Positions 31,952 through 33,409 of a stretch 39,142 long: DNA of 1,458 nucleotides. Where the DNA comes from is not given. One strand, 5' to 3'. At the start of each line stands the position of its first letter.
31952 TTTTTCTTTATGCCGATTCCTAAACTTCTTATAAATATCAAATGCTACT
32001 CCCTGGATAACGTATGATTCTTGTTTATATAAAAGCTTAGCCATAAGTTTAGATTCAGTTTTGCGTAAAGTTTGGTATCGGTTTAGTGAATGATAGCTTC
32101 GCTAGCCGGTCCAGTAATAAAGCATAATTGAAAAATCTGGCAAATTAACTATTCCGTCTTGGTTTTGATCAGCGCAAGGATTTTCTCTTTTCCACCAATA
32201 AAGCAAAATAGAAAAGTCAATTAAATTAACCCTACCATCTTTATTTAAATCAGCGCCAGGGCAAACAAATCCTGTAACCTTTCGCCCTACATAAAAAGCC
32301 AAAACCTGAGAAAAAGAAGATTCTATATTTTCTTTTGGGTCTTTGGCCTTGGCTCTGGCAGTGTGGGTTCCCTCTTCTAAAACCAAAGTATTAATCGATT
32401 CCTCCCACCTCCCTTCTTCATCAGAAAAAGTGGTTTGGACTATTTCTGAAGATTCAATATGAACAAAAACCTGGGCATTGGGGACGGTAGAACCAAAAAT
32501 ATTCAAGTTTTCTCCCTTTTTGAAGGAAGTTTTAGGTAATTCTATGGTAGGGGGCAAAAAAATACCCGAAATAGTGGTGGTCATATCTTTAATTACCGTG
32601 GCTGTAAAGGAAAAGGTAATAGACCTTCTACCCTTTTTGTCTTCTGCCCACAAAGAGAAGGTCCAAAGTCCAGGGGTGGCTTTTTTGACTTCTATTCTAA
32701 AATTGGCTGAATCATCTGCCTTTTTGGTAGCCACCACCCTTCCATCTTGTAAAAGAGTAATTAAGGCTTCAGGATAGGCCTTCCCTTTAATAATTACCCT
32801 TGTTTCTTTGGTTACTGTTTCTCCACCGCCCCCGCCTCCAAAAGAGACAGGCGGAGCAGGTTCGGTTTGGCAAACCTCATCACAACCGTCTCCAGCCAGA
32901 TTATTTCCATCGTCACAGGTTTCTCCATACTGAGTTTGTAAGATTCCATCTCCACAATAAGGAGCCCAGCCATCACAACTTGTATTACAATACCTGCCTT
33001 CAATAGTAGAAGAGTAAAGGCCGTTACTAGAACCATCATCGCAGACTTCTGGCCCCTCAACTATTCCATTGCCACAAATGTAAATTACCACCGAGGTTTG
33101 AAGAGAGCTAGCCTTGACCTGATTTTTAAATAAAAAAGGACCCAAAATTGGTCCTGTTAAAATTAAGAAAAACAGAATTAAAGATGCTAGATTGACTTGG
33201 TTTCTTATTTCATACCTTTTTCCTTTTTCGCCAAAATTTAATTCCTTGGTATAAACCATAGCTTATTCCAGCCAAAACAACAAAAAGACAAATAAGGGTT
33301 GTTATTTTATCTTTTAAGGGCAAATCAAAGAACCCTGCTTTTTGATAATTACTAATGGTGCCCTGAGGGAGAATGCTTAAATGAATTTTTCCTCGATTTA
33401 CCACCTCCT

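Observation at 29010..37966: Seven-gene, partly overlapping minus-strand operon encoding a complete anchored cell-surface apparatus (candidate host-attachment / surface-display system)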

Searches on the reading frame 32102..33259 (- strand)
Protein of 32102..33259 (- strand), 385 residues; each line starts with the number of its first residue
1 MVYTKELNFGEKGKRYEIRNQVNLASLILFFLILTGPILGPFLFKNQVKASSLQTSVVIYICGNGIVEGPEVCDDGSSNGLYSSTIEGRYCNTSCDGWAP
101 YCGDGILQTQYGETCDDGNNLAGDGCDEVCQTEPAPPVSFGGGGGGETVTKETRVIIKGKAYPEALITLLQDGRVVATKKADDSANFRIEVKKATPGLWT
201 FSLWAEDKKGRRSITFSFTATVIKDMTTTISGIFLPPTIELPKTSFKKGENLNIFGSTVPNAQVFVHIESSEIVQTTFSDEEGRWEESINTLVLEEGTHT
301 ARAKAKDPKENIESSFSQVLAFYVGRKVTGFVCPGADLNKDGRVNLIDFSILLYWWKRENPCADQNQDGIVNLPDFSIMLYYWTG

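Call 3: search_protein_families(library=pfam, proteins=[window:32102-33259:-], max_evalue=0.1)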
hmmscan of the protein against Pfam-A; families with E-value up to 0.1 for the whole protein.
window:32102-33259:- (385 aa): 11 families
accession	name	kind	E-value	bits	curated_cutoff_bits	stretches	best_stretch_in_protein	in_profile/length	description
PF13948.11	DUF4215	-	2.4e-10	41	27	2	87-131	6-47/47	Domain of unknown function (DUF4215)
PF17936.7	Big_6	-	1.8e-09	38.1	27.6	1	150-220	11-81/83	Bacterial Ig domain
PF19077.6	Big_13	-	1.9e-05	25.5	27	1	257-315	34-93/102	Bacterial Ig-like domain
PF00404.24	Dockerin_1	-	8.5e-05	23.1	22.9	1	336-352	36-52/57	Dockerin type I domain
PF13620.12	CarboxypepD_reg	-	0.0039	18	32.3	0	256-286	11-41/82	Carboxypeptidase regulatory-like domain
PF16389.11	DUF4998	-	0.022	14.8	29.1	0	174-222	61-109/199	Domain of unknown function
PF17789.7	MG4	-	0.024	15.3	24.7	1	253-314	24-84/95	Macroglobulin domain MG4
PF00036.39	EF-hand_1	-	0.036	14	25.4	0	363-380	9-26/29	EF hand domain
PF13833.12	EF-hand_8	-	0.053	13.7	28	0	362-380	33-51/54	EF-hand domain pair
PF00801.26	PKD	-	0.072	13.5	23.5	0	259-314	12-74/80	PKD domain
PF13202.12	EF-hand_5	-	0.087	12.8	25.9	0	336-347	8-19/25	EF hand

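Call 4: search_protein_families(library=ncbifam, proteins=[window:32102-33259:-], max_evalue=0.1)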
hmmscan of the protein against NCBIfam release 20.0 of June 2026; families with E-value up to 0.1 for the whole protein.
window:32102-33259:- (385 aa): 3 families
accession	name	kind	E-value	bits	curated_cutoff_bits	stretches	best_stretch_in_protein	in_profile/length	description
TIGR02232.1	myxo_disulf_rpt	repeat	6.1e-14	51.5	20.8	2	100-134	2-34/38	cysteine-rich acidic repeat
NF040520.1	Ig_like_BLP2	equivalog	4.7e-06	25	750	1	152-342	179-351/730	Ig-like repeat protein Blp2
NF041540.1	dockerin_GC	domain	1.4e-05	25.4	29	1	336-383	3-63/67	GC-type dockerin domain-anchored protein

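Call 72: search_solved_structures(query=A3, max_evalue=1)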
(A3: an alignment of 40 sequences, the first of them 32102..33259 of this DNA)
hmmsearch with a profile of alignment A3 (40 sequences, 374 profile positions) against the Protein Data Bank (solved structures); distinct sequences matched with E-value up to 1: 24.
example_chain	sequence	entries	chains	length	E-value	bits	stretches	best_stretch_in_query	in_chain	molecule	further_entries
8sl1_A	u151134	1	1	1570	5.3e-07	32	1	83-124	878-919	Pappalysin-2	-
2y3n_B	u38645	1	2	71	3.6e-06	29.3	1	323-369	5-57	CELLULOSOMAL FAMILY-48 PROCESSIVE GLYCOSIDE HYDROLASE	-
8a7d_C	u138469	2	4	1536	4.3e-06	29.1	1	84-120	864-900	Pappalysin-1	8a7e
7y5n_C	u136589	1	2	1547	4.3e-06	29.1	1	84-120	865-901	Pappalysin-1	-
7ufg_A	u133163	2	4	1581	4.4e-06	29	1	84-120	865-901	Pappalysin-1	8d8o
8hgg_C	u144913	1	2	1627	4.5e-06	29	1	84-120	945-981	Pappalysin-1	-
7y5q_A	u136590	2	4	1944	5.5e-06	28.7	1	84-120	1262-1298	Maltose/maltodextrin-binding periplasmic protein,Pappalysin-1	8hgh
4fl4_A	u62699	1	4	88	0.00022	23.4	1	320-368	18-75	Glycoside hydrolase family 9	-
1daq_A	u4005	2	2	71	0.0004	22.6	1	324-368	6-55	ENDOGLUCANASE SS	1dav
2mte_A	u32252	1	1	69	0.00042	22.5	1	324-368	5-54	Cellulose 1,4-beta-cellobiosidase (reducing end) CelS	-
2yik_A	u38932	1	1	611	0.0013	21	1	323-368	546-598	ENDOGLUCANASE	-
4cj0_A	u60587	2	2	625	0.0061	18.7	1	321-368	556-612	ENDOGLUCANASE D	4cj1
1clc_A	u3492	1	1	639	0.0063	18.7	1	321-368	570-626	ENDOGLUCANASE CELD; EC: 3.2.1.4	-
5nrm_B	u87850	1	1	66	0.0069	18.5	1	325-370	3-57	DocCel5: Type I dockerin repeat domain from A. cellulolyticus family 5 endoglucanase WP_01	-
2jnk_A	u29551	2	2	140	0.012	17.7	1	321-366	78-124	Hyalurononglucosaminidase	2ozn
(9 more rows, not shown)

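Call 75: search_protein_families(library=pfam, alignment_id=A3, max_evalue=0.01)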
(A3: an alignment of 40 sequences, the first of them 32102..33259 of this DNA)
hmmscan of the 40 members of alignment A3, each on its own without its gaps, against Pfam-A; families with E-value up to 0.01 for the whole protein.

A. member 1, window:32102-33259:- (385 aa): 5 families
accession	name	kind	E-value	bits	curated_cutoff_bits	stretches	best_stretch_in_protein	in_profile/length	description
PF13948.11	DUF4215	-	2.4e-10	41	27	1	87-131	6-47/47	Domain of unknown function (DUF4215)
PF17936.7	Big_6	-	1.8e-09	38.1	27.6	1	150-220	11-81/83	Bacterial Ig domain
PF19077.6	Big_13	-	1.9e-05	25.5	27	0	257-315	34-93/102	Bacterial Ig-like domain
PF00404.24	Dockerin_1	-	8.5e-05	23.1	22.9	0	336-352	36-52/57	Dockerin type I domain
PF13620.12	CarboxypepD_reg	-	0.0039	18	32.3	0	256-286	11-41/82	Carboxypeptidase regulatory-like domain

B. families by the number of members that match (of 40 scanned): 13 families
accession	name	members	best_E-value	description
PF00404.24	Dockerin_1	39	4.3e-10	Dockerin type I domain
PF17936.7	Big_6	36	7.4e-11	Bacterial Ig domain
PF13948.11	DUF4215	35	4.3e-11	Domain of unknown function (DUF4215)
PF19077.6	Big_13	12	6.2e-06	Bacterial Ig-like domain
PF00036.39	EF-hand_1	10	5.1e-05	EF hand domain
PF13833.12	EF-hand_8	5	0.00015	EF-hand domain pair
PF13499.12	EF-hand_7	4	0.00072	EF-hand domain pair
PF16389.11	DUF4998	3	0.0016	Domain of unknown function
PF16640.11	Big_3_5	2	0.00019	Bacterial Ig-like domain (group 3)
PF13405.12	EF-hand_6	2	0.003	EF-hand domain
PF13202.12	EF-hand_5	2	0.0032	EF hand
PF13620.12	CarboxypepD_reg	1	0.0039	Carboxypeptidase regulatory-like domain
PF07210.18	DUF1416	1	0.0055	Protein of unknown function (DUF1416)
